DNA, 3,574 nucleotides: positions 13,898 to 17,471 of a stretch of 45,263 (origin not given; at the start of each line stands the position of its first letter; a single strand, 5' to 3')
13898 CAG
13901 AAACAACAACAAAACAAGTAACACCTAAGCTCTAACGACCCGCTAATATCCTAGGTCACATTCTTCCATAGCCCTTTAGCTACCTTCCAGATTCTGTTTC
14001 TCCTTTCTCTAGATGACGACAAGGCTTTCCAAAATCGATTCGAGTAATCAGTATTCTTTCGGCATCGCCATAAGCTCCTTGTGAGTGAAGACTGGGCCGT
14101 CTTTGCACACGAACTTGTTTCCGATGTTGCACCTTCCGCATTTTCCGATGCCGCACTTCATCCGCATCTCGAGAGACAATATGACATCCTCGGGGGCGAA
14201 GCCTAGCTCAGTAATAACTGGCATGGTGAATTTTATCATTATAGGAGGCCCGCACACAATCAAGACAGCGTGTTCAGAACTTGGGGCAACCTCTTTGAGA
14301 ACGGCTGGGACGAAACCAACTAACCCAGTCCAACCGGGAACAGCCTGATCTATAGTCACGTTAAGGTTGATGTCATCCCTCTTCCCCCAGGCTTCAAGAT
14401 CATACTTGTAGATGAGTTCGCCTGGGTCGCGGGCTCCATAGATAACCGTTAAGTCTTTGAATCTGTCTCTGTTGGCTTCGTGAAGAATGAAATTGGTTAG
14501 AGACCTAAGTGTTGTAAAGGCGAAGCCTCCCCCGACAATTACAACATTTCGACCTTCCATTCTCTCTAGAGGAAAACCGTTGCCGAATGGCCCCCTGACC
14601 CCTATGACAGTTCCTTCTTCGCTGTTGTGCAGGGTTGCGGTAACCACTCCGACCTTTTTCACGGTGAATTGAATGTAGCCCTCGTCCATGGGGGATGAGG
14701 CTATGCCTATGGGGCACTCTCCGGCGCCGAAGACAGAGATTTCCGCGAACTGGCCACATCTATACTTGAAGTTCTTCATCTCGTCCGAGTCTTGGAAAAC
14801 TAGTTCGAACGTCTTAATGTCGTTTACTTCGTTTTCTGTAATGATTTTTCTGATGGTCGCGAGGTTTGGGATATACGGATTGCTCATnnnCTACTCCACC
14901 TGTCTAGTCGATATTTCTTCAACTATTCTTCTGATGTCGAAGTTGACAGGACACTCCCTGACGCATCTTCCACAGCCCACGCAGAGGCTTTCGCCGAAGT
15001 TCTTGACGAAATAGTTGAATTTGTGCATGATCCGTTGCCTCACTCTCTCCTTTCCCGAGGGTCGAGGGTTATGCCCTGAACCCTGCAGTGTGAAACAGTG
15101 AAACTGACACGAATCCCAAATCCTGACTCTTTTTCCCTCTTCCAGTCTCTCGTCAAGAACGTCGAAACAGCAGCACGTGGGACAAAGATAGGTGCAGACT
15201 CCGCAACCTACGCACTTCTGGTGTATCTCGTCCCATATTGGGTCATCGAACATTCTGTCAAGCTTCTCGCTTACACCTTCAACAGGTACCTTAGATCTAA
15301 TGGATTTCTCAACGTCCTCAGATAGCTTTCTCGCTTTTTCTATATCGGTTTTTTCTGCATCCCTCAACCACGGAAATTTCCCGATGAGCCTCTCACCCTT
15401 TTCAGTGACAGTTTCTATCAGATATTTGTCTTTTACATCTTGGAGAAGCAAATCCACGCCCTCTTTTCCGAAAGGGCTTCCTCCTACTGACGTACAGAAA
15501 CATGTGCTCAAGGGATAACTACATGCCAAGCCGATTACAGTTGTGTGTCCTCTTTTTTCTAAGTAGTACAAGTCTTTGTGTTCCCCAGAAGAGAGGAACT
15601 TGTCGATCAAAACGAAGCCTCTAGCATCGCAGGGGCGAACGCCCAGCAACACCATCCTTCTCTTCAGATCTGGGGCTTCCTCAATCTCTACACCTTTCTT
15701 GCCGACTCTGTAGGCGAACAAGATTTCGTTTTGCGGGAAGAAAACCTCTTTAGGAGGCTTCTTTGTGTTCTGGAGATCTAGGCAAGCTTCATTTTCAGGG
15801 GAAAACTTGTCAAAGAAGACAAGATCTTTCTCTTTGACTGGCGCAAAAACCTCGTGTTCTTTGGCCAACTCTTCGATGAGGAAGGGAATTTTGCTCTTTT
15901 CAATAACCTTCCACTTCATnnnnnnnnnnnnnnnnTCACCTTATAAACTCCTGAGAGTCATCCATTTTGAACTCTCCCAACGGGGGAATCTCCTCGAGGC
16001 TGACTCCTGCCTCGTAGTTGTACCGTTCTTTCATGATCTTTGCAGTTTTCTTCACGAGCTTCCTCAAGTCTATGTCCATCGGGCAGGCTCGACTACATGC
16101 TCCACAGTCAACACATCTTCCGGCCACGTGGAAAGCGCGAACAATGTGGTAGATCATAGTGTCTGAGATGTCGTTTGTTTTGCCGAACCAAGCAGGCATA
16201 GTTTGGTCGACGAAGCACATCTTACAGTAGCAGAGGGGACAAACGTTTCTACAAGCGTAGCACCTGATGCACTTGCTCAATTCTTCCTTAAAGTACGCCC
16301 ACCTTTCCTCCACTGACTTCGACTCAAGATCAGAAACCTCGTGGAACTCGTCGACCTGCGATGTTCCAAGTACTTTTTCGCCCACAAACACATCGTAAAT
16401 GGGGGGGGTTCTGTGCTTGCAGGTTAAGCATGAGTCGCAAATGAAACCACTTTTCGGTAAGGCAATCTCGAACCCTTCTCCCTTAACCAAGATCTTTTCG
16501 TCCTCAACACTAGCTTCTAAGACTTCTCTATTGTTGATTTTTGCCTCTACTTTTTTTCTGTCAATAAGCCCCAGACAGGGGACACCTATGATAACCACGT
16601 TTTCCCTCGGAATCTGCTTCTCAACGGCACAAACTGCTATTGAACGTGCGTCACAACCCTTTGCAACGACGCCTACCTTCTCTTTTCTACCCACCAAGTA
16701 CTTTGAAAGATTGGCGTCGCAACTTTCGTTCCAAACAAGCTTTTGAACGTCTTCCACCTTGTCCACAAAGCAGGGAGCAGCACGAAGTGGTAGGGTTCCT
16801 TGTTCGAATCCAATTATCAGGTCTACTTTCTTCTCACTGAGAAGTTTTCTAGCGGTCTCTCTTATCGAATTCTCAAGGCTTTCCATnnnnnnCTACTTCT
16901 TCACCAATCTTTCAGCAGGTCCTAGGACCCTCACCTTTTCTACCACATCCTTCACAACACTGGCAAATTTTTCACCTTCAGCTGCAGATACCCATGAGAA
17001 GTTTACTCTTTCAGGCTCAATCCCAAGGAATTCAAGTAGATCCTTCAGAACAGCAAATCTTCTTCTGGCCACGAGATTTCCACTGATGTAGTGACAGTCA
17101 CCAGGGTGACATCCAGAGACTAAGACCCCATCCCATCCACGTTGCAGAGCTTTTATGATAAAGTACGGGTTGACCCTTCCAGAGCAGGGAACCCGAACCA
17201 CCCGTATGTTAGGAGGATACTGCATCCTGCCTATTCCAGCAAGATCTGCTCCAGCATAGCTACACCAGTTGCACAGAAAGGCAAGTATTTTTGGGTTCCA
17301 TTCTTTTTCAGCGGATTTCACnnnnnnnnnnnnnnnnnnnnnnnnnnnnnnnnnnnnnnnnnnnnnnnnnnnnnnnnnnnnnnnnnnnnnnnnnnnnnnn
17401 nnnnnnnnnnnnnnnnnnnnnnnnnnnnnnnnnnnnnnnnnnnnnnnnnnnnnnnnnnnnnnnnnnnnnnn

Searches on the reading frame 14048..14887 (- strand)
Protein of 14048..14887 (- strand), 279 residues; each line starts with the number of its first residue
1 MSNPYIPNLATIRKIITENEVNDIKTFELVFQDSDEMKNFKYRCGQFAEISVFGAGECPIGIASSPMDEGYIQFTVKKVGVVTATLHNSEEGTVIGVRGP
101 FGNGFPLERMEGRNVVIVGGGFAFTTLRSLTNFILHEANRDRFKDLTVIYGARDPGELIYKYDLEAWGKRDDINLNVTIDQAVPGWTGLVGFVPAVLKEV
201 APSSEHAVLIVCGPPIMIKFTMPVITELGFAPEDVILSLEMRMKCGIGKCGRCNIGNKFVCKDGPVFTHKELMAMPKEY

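Call 96: search_protein_families(library=pfam, proteins=[window:14048-14887:-], max_evalue=0.00001)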
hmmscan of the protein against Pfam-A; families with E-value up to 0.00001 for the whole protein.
window:14048-14887:- (279 aa): 2 families
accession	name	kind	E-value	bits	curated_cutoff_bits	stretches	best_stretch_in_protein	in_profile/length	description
PF00175.26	NAD_binding_1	-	1.4e-11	45.5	22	1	118-221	2-107/109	Oxidoreductase NAD-binding domain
PF10418.14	DHODB_Fe-S_bind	-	1.6e-10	41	23.9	1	240-272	1-40/41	Iron-sulfur cluster binding domain of dihydroorotate dehydrogenase B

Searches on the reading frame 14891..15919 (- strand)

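Call 96: search_protein_families(library=pfam, proteins=[window:14891-15919:-], max_evalue=0.00001)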
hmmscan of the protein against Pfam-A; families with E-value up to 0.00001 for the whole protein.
window:14891-15919:- (342 aa): 7 families
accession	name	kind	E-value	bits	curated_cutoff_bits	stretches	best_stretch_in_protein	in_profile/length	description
PF17179.9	Fer4_22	-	1.3e-31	109.8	27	1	235-326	1-94/95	4Fe-4S dicluster domain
PF00037.32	Fer4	-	2.9e-09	36.8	21.1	1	310-326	5-21/24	4Fe-4S binding domain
PF12838.12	Fer4_7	-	2.1e-08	34.9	27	0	270-326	11-51/52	4Fe-4S dicluster domain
PF13183.11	Fer4_8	-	4.5e-08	33.9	27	0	270-326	10-67/68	4Fe-4S dicluster domain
PF14697.11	Fer4_21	-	1.2e-06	28.9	35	0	309-326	37-54/59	4Fe-4S dicluster domain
PF12797.12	Fer4_2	-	7e-06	26.1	24.5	0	234-248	8-22/22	4Fe-4S binding domain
PF13237.11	Fer4_10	-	8.7e-06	26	25.5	0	310-325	6-21/53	4Fe-4S dicluster domain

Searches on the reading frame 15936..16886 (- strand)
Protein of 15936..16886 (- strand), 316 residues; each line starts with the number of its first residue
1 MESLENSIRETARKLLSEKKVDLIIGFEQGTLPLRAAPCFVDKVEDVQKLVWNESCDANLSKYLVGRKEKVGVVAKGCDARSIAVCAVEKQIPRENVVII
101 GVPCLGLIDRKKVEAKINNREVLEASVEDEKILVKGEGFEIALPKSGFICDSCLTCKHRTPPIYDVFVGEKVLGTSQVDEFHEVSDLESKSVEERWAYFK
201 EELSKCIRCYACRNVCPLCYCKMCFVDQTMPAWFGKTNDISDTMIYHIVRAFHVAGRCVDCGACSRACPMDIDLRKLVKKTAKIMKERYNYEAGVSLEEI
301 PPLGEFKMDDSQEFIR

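Call 96: search_protein_families(library=pfam, proteins=[window:15936-16886:-], max_evalue=0.00001)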
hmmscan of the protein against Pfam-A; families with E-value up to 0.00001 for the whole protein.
window:15936-16886:- (316 aa): 3 families
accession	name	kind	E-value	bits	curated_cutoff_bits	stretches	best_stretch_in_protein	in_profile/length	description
PF12797.12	Fer4_2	-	1.6e-07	31.3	24.5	0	202-217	6-21/22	4Fe-4S binding domain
PF13183.11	Fer4_8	-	1.6e-06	29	27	0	202-272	1-68/68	4Fe-4S dicluster domain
PF13187.11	Fer4_9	-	1.6e-06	28.5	27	0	205-271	1-50/52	4Fe-4S dicluster domain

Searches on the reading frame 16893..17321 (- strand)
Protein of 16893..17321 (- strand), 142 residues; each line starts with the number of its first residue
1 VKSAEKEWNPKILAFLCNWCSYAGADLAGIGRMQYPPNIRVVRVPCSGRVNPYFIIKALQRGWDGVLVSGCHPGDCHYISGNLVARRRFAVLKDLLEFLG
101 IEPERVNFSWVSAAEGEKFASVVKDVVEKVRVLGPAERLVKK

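Call 96: search_protein_families(library=pfam, proteins=[window:16893-17321:-], max_evalue=0.00001)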
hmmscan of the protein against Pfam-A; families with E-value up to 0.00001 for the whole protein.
window:16893-17321:- (142 aa): 1 family
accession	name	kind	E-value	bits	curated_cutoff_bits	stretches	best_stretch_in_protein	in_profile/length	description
PF02662.21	FlpD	-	2.4e-56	189.4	22.3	1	12-134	1-123/123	Methyl-viologen-reducing hydrogenase, delta subunit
